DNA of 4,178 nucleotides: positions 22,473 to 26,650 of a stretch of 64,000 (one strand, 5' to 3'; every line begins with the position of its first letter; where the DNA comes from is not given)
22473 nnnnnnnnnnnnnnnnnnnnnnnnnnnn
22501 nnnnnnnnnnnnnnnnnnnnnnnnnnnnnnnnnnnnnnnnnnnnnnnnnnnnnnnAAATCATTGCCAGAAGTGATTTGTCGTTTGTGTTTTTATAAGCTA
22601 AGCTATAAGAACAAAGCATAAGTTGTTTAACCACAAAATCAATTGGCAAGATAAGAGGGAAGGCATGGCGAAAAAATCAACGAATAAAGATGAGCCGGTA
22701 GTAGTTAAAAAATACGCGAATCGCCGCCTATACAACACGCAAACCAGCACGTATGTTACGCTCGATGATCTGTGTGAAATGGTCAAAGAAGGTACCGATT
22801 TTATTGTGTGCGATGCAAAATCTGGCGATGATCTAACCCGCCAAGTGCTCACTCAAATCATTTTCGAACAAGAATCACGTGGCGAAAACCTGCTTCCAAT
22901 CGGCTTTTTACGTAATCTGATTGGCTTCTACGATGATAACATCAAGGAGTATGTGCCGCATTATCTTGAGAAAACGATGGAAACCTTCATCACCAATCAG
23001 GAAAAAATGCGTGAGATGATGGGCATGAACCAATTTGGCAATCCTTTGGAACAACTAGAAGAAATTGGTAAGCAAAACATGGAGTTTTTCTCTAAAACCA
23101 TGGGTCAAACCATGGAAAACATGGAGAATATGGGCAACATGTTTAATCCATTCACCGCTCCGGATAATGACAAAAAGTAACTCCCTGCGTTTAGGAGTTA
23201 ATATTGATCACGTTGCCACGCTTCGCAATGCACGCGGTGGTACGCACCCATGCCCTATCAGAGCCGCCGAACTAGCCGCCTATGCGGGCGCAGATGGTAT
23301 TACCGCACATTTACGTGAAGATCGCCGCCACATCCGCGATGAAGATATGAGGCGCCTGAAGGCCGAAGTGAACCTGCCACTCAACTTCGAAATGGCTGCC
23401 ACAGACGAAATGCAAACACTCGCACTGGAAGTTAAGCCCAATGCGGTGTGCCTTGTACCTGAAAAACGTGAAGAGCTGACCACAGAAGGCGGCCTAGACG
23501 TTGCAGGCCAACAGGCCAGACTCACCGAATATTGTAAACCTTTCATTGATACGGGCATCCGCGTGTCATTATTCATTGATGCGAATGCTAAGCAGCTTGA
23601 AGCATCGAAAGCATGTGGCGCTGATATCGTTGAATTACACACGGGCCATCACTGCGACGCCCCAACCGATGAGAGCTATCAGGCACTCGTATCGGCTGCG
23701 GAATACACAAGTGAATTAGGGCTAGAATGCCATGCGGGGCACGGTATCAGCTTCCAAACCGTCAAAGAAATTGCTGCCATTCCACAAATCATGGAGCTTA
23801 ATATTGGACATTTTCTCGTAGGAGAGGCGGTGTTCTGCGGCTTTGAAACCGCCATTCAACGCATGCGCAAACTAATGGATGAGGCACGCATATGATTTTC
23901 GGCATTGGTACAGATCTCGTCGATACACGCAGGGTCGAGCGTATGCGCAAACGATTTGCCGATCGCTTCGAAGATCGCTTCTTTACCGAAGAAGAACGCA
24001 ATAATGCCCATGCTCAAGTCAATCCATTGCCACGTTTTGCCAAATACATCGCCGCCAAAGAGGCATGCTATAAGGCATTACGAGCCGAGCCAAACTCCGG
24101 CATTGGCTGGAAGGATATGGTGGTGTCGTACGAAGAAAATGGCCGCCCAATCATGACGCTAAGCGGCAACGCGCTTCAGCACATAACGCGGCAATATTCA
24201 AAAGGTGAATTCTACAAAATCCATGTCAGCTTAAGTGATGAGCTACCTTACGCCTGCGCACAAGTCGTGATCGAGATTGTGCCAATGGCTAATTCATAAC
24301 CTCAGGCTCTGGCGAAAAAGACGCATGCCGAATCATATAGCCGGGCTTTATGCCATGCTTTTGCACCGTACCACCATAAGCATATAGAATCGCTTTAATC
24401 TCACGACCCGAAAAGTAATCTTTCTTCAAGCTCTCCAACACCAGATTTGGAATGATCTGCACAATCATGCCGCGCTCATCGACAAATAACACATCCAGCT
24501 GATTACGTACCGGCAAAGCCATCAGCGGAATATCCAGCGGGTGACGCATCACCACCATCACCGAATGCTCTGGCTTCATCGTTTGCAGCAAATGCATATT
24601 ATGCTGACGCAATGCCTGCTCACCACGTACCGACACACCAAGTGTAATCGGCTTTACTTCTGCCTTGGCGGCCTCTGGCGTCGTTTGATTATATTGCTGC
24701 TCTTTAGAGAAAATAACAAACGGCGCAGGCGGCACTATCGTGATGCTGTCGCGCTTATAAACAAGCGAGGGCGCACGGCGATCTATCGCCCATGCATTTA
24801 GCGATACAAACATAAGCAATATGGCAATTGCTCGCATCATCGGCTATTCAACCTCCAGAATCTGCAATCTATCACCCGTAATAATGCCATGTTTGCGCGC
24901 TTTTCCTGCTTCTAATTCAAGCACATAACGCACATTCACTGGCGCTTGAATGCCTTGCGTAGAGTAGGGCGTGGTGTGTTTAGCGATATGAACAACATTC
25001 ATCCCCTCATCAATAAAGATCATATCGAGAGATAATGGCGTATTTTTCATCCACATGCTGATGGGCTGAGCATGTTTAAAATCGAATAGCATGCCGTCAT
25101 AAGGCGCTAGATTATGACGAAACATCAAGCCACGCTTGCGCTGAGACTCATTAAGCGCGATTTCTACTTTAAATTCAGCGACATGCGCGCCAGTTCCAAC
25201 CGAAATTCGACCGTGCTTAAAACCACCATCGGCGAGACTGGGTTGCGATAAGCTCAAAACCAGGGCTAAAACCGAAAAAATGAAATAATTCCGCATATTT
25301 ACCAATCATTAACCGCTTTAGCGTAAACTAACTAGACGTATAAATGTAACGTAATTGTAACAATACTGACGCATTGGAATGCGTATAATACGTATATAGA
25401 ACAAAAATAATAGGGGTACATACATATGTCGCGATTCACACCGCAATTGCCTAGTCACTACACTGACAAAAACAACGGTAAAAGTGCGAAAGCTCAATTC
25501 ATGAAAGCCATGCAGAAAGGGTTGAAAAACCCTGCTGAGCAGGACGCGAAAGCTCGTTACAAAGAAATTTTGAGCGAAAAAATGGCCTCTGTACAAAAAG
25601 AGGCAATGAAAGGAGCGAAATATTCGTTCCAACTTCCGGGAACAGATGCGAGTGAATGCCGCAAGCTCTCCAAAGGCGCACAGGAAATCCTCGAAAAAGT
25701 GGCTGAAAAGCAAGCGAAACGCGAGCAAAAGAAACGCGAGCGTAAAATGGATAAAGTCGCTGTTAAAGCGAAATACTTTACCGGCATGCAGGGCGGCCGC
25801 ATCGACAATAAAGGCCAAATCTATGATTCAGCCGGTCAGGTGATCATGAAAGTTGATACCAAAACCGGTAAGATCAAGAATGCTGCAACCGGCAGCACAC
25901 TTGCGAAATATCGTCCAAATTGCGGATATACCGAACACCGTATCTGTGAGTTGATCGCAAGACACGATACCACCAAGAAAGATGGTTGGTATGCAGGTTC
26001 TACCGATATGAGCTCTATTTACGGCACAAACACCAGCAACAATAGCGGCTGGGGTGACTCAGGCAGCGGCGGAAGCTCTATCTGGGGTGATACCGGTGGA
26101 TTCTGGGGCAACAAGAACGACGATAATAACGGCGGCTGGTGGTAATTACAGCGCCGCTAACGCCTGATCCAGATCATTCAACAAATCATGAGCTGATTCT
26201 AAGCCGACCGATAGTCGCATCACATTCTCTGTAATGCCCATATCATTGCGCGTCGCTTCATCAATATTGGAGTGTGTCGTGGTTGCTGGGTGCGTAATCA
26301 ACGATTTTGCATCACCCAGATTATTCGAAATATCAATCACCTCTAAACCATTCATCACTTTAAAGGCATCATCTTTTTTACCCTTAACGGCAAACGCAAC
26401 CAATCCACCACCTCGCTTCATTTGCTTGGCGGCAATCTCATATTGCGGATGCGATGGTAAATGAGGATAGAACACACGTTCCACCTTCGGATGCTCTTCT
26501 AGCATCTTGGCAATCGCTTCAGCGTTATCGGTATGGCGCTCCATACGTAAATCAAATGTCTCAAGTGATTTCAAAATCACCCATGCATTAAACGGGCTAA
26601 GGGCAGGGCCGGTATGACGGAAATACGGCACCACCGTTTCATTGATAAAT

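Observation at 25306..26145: Protein ending in a Gly/Trp tail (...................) behind a palindrome-dense promoter region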

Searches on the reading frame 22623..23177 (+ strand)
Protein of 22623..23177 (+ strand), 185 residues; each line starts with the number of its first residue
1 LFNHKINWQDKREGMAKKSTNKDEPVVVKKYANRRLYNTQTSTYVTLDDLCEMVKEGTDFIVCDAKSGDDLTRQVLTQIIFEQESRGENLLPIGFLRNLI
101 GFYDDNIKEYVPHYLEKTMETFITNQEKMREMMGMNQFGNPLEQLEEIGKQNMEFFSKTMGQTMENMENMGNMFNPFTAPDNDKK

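Call 14: search_protein_families(library=pfam, proteins=[window:22623-23177:+], max_evalue=0.001)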
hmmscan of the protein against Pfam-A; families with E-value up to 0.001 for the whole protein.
window:22623-23177:+ (185 aa): 2 families
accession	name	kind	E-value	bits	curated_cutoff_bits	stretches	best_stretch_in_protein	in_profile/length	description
PF07879.16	PHB_acc_N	-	7.6e-30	103.2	25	1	27-87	1-61/61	PHB/PHA accumulation regulator DNA-binding domain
PF05233.18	PHB_acc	-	9.8e-14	51.6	27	1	91-130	1-40/40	PHB accumulation regulatory domain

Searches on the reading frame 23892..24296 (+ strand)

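Call 14: search_protein_families(library=pfam, proteins=[window:23892-24296:+], max_evalue=0.001)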
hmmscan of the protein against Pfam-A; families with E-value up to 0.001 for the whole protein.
window:23892-24296:+ (135 aa): 1 family
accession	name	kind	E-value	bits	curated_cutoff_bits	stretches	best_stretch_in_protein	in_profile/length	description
PF01648.25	ACPS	-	2e-13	50.8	25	1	4-103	1-102/111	4'-phosphopantetheinyl transferase superfamily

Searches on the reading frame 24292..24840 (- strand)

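Call 14: search_protein_families(library=pfam, proteins=[window:24292-24840:-], max_evalue=0.001)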
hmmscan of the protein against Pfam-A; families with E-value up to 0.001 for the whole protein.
window:24292-24840:- (183 aa): 1 family
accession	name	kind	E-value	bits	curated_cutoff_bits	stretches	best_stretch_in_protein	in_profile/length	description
PF02643.20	DUF192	-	1.9e-06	28.3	27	1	82-171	16-95/96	Uncharacterized ACR, COG1430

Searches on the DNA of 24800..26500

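Call 101: search_rna_families(source=window, start=24800, end=26500, threshold=evalue, max_evalue=1)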
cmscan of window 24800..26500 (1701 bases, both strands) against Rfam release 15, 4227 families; matches with E-value up to 1: 0.
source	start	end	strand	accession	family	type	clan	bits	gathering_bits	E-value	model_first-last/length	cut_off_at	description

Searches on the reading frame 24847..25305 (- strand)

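Call 14: search_protein_families(library=pfam, proteins=[window:24847-25305:-], max_evalue=0.001)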
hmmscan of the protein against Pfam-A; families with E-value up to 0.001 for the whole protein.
window:24847-25305:- (153 aa): 1 family
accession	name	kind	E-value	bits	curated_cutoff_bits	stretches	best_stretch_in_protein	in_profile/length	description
PF02643.20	DUF192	-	3e-33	114.3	27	1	45-149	1-96/96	Uncharacterized ACR, COG1430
